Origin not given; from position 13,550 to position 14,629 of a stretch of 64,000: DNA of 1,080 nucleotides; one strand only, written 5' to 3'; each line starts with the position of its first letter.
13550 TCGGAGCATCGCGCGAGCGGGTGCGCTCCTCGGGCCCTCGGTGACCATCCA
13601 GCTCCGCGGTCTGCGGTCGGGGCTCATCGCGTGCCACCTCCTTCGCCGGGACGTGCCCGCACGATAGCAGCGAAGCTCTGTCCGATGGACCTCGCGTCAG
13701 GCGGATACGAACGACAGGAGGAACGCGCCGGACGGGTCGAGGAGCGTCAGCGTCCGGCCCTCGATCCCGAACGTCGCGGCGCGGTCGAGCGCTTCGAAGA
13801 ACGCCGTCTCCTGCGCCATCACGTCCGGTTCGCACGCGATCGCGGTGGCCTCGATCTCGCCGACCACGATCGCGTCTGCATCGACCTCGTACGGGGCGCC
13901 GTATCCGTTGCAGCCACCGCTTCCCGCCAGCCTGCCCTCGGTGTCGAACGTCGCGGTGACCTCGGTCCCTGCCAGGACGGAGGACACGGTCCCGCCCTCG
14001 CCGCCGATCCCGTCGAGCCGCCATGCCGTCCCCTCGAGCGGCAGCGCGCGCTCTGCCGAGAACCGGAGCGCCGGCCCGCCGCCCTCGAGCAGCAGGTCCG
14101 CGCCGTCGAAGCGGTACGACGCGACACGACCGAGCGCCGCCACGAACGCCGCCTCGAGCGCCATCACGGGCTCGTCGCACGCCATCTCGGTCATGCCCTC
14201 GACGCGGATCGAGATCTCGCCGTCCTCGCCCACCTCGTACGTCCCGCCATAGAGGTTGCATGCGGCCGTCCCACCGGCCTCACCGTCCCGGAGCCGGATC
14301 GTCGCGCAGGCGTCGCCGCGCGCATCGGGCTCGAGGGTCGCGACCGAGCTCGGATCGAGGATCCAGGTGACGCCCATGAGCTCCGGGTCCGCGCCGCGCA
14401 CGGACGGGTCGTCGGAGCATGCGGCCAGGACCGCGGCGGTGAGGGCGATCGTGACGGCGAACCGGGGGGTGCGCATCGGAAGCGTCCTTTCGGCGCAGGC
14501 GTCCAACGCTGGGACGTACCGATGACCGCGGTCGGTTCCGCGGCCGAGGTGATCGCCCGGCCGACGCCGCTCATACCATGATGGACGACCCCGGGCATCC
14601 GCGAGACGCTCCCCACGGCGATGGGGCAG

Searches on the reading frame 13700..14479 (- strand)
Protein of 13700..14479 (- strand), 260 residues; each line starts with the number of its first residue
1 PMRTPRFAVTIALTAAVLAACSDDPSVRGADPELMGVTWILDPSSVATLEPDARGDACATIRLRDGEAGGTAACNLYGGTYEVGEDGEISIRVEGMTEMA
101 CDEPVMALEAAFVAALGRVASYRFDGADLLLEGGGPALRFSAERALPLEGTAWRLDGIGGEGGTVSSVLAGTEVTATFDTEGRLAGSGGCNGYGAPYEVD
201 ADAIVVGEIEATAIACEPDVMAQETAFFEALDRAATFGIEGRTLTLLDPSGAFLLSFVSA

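Call 23: search_protein_families(library=pfam, proteins=[window:13700-14479:-], max_evalue=0.001)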
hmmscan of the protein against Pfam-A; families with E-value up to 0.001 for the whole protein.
window:13700-14479:- (260 aa): 1 family
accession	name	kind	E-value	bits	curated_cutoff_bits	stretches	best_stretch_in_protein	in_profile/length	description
PF03724.22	META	-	1.9e-41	140.9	24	2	147-257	3-108/109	META domain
